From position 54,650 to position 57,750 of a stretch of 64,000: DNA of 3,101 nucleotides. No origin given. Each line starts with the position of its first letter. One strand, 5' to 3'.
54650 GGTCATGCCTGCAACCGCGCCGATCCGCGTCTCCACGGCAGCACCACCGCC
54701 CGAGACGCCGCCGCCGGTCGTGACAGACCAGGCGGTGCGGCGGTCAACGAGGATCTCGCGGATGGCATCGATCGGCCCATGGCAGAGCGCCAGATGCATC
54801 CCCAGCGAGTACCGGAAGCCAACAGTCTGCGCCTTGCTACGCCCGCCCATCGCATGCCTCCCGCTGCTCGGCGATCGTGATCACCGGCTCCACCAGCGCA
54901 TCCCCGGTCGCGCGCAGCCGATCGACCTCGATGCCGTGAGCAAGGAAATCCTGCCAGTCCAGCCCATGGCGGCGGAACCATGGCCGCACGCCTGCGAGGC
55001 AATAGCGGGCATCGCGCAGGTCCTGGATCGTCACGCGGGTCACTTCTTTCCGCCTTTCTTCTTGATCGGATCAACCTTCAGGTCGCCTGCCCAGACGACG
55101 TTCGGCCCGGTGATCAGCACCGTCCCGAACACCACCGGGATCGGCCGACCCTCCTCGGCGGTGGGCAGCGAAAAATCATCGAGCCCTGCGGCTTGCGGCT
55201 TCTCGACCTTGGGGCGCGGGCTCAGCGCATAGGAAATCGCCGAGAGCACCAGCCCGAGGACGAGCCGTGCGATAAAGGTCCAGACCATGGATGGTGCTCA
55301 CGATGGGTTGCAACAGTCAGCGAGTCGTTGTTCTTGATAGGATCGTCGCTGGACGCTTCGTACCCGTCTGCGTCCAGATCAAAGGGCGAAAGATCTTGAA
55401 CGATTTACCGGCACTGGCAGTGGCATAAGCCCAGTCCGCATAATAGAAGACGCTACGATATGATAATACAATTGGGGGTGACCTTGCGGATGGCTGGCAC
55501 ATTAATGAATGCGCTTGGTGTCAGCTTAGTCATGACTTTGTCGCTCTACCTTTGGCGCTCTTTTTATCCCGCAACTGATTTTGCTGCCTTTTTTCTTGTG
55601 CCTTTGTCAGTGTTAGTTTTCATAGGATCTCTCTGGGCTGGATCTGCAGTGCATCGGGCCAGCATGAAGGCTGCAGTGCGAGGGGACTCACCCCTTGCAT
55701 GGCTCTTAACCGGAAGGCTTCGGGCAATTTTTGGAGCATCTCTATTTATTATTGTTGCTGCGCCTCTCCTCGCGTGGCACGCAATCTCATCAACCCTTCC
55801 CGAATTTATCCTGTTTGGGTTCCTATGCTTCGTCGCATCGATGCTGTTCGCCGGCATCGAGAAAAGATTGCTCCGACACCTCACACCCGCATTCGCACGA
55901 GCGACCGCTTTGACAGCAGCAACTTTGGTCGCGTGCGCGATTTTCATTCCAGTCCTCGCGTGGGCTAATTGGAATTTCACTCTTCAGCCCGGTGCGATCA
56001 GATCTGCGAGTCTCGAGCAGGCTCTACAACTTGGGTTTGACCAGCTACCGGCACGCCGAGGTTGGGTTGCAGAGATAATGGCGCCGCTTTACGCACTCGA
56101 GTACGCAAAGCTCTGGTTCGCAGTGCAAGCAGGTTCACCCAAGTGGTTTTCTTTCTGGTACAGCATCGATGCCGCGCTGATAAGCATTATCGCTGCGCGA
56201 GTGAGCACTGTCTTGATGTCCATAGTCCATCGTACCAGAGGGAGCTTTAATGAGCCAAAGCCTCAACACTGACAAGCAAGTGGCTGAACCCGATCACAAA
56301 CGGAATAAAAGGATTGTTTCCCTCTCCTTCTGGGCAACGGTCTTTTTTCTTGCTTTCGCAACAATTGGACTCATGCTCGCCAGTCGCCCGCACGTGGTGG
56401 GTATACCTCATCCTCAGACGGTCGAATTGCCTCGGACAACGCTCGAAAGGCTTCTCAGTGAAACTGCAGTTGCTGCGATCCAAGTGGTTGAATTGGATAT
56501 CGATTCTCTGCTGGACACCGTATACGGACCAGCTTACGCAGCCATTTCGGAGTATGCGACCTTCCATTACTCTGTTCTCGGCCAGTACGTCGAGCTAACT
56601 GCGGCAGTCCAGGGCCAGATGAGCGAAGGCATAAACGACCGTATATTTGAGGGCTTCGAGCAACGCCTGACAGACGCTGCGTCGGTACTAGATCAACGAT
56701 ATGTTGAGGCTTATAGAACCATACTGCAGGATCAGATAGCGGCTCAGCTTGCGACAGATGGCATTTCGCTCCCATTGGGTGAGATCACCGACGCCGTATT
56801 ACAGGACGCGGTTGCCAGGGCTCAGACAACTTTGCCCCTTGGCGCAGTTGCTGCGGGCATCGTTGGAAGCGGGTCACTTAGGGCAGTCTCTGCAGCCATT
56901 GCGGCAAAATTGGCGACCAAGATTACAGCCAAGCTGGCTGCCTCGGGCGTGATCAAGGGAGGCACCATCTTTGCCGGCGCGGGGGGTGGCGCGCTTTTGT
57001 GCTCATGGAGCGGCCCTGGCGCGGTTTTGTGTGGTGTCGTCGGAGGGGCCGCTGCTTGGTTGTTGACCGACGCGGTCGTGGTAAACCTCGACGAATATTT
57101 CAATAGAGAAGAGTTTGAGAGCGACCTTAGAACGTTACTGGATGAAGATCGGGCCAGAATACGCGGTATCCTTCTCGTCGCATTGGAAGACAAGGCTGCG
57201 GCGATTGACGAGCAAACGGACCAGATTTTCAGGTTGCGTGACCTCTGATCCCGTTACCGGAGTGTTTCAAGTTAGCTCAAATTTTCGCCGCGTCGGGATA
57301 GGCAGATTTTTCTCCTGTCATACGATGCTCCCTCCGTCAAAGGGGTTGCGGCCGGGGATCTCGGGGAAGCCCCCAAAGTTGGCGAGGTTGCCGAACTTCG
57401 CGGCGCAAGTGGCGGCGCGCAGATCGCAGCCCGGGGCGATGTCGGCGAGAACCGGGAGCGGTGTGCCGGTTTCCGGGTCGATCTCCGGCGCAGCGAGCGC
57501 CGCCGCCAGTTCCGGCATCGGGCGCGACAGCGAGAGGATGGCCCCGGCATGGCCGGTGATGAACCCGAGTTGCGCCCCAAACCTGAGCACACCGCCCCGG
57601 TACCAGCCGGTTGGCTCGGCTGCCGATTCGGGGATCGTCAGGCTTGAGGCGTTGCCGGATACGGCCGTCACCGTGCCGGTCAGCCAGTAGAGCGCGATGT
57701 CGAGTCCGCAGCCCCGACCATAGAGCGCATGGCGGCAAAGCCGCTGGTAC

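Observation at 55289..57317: Low-GC, opposite-strand two-gene membrane cassette inserted in the tail-tip operon where a gpK-like gene is expected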

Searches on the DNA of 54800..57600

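Call 72: search_rna_families(source=window, start=54800, end=57600, threshold=evalue, max_evalue=1)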
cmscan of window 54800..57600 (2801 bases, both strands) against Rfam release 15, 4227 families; matches with E-value up to 1: 0.
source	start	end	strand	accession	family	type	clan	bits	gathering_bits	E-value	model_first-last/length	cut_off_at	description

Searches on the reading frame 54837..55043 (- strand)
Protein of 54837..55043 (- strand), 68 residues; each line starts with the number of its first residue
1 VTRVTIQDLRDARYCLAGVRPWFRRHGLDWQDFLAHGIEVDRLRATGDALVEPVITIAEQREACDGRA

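Call 3: search_protein_families(library=pfam, proteins=[window:54837-55043:-], max_evalue=0.01)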
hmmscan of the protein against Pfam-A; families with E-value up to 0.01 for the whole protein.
window:54837-55043:- (68 aa): 0 families

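Call 4: search_protein_families(library=phrogs, proteins=[window:54837-55043:-], max_evalue=0.01)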
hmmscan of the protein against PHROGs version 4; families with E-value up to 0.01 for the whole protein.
window:54837-55043:- (68 aa): 1 family
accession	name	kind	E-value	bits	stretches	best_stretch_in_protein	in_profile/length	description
phrog_1196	-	tail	4.4e-26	92.6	1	2-64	59-121/128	tail assembly chaperone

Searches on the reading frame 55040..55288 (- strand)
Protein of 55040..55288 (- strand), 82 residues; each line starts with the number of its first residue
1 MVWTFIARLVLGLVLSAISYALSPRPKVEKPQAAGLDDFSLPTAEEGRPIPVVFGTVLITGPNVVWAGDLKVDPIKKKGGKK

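Call 3: search_protein_families(library=pfam, proteins=[window:55040-55288:-], max_evalue=0.01)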
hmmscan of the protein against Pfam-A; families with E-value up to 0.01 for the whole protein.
window:55040-55288:- (82 aa): 0 families

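Call 4: search_protein_families(library=phrogs, proteins=[window:55040-55288:-], max_evalue=0.01)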
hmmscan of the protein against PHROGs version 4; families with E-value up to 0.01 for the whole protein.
window:55040-55288:- (82 aa): 4 families
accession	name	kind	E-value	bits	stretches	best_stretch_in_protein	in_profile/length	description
phrog_1180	-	tail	1.5e-28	99.5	1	5-82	3-78/78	tail assembly chaperone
phrog_1101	-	tail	2.5e-12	46.5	1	14-78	10-72/1405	tail protein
phrog_4271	-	tail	2.9e-07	29.6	1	7-81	20-96/1309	tail protein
phrog_36584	-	unknown function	5.3e-06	27.6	1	2-82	67-142/142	-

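Call 13: search_dna_similar(query=window:55040-55288:-, collection=phages, mode=protein, max_rows=25)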
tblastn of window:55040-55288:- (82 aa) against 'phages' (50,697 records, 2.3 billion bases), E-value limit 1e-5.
Records with a match: 415; places in all: 415; records where one place covers at least 80% of the query: 269.
Best place of each record, by identity: 60-80% 66; <60% 349.
By first word of the organism name: Pseudomonas 155; Vibrio 59; Xanthomonas 34; Rhodobacter 30; Stenotrophomonas 28; Klebsiella 22; Aeromonas 15; Ruegeria 11; Sphingomonas 10; Bordetella 9; and 15 more.
By host as written in the record: Pseudomonas aeruginosa 61; Rhodobacter capsulatus YW1 30; Pseudomonas aeruginosa PAO1 27; - 25; Vibrio parahaemolyticus 19; Stenotrophomonas maltophilia 13; Xanthomonas arboricola pv. juglandis IVIA 1317-1a 12; Pseudomonas aeruginosa PA14 11; and 111 more.
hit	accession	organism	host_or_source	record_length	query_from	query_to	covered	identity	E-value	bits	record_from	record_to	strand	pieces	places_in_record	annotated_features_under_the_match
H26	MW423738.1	Vibrio phage PH669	Vibrio parahaemolyticus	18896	2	75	90%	54.1%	2e-14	72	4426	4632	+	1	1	hypothetical protein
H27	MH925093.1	Vibrio phage VspDsh_1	Vibrio sp.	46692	2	75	90%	52.7%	3e-14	71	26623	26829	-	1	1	virion structural protein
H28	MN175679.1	Vibrio phage vB_VpS_BA3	Vibrio parahaemolyticus O1-1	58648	2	75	90%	52.7%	3e-14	71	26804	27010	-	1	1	tail assembly protein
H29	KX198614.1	Vibrio phage vB_VhaS-tm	Vibrio harveyi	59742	1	75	91%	52.0%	1e-14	72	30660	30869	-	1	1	hypothetical protein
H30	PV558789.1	Variovorax phage V45iii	Variovorax sp. SCN45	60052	1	75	91%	50.7%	6e-14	70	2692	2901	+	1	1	record has no annotation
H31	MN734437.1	Sphingomonas phage Eidolon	Sphingomonas sp. PM2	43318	1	71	87%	53.5%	3e-11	62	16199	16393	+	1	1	hypothetical protein | putative structural protein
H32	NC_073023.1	Sphingomonas phage Eidolon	Sphingomonas sp. PM2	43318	1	71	87%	53.5%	3e-11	62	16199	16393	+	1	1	hypothetical protein | putative structural protein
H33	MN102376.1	Vibrio phage vB_VpS_CA8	Vibrio parahaemolyticus O3-11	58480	2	75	90%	51.4%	8e-14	70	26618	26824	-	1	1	tail assembly protein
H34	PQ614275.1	Vibrio phage vB_VhaS_R31B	Vibrio harveyi BYK0632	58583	2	75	90%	51.4%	1e-13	69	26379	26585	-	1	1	tail assembly protein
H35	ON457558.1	Vibrio phage vB_VpaS_ALK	Vibrio parahaemolyticus M2413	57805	2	75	90%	51.4%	1e-13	69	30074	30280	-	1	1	hypothetical protein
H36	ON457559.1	Vibrio phage vB_VpaS_CHI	Vibrio parahaemolyticus M0904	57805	2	75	90%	51.4%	1e-13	69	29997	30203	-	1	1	hypothetical protein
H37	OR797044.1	Stenotrophomonas phage vB_SmaS_Bhz59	Stenotrophomonas maltophilia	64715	1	71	87%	52.1%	9e-16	76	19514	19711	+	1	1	tail assembly chaperone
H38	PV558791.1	Variovorax phage VBv52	Variovorax boronicumulans DSM 21722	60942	1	71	87%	52.1%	4e-14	71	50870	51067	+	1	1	record has no annotation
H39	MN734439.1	Sphingomonas phage Kharn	Sphingomonas sp. PM2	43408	1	71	87%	52.1%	1e-13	69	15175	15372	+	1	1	putative structural protein (x2)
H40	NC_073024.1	Sphingomonas phage Kharn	Sphingomonas sp. PM2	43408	1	71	87%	52.1%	1e-13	69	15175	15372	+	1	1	putative structural protein (x2)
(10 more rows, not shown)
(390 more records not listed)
